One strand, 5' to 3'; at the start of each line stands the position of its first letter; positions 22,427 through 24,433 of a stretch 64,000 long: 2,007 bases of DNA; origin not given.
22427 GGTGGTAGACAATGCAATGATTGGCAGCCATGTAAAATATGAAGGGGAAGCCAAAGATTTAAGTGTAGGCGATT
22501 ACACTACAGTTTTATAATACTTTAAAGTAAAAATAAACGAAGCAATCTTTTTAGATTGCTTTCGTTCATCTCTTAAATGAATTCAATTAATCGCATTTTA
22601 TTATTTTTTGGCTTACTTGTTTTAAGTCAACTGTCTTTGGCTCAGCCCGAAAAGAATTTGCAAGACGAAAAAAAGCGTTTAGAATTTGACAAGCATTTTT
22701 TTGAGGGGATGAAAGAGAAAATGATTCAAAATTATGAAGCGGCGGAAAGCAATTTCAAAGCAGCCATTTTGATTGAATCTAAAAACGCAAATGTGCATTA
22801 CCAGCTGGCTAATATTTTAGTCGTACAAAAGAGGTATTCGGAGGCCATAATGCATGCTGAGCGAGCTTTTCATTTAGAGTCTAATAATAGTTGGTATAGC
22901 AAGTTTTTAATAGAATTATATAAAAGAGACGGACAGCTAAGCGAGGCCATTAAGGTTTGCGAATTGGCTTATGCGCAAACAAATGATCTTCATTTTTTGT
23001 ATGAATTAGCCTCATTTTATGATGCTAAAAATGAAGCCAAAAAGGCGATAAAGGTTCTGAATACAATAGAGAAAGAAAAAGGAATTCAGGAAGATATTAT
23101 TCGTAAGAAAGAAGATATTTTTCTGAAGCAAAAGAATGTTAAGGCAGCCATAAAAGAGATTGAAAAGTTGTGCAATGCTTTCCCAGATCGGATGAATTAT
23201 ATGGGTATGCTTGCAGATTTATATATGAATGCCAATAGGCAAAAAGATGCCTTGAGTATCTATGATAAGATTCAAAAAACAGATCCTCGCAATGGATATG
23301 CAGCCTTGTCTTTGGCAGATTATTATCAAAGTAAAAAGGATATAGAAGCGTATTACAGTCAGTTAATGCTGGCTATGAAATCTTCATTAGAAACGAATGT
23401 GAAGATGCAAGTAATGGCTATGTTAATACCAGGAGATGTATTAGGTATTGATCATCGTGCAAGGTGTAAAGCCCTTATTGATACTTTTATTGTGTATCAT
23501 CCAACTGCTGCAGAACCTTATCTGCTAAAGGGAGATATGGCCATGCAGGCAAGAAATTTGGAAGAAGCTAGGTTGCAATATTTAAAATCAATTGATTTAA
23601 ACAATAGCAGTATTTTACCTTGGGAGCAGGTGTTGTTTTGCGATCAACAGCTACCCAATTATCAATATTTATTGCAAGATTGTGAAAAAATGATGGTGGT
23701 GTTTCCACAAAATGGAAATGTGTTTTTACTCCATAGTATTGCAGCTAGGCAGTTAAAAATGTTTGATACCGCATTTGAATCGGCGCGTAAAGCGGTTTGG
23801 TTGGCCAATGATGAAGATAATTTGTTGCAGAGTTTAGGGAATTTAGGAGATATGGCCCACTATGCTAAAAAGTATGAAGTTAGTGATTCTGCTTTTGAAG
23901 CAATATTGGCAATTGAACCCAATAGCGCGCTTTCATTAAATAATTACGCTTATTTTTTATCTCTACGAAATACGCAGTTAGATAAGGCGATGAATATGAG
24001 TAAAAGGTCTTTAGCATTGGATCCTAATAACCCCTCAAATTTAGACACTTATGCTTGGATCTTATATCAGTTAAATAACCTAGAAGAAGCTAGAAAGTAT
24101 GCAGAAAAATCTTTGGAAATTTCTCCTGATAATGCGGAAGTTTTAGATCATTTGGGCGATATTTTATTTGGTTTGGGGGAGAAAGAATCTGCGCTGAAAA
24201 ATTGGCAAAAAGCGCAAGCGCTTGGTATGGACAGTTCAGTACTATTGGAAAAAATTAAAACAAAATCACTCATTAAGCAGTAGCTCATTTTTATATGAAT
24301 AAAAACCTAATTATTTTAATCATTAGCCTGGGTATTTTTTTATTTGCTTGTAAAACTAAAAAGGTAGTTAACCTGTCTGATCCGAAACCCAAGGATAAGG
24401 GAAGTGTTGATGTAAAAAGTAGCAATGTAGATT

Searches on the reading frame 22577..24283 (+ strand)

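Call 71: search_protein_families(library=pfam, proteins=[window:22577-24283:+], max_evalue=0.00001)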
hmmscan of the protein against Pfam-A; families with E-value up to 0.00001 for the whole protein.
window:22577-24283:+ (568 aa): 15 families
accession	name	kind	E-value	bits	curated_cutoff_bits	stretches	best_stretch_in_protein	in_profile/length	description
PF07719.23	TPR_2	-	5.4e-26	89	27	0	490-519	5-34/34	Tetratricopeptide repeat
PF14559.12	TPR_19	-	7.8e-24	84.2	25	1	465-522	4-61/68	Tetratricopeptide repeat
PF13428.12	TPR_14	-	6.9e-20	70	23.5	0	489-528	4-43/44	Tetratricopeptide repeat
PF13431.12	TPR_17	-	2.6e-17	62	24.4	0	440-471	2-32/34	Tetratricopeptide repeat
PF13181.12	TPR_8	-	7.9e-16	57.2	25.7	0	492-519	7-34/34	Tetratricopeptide repeat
PF13432.12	TPR_16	-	1.6e-15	57.6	32.7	0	493-543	4-53/65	Tetratricopeptide repeat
PF12895.13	ANAPC3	-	2.4e-14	53.8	27.2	0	465-542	2-78/82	Anaphase-promoting complex, cyclosome, subunit 3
PF00515.34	TPR_1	-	3e-13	49.4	27.8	0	493-519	8-34/34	Tetratricopeptide repeat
PF13424.12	TPR_12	-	5.4e-13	49.4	30.1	0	451-516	3-75/77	Tetratricopeptide repeat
PF13414.12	TPR_11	-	2e-10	40.6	26.8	0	495-534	3-42/42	TPR repeat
PF23914.1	TPR_CcmH_CycH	-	1.9e-09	38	42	1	463-549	61-150/158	Cytochrome c-type biogenesis protein H TPR domain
PF13371.12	TPR_9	-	7.6e-09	35.9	35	1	462-521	5-64/73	Tetratricopeptide repeat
PF13176.12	TPR_7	-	3.2e-07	30.4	27.9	0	211-237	4-32/36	Tetratricopeptide repeat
PF25064.1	ARM_TT21_5th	-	1.1e-06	29.4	27.8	0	77-172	7-106/117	TT21 fifth ARM repeats domain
PF13174.12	TPR_6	-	2e-06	28.5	26.3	0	211-237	5-31/33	Tetratricopeptide repeat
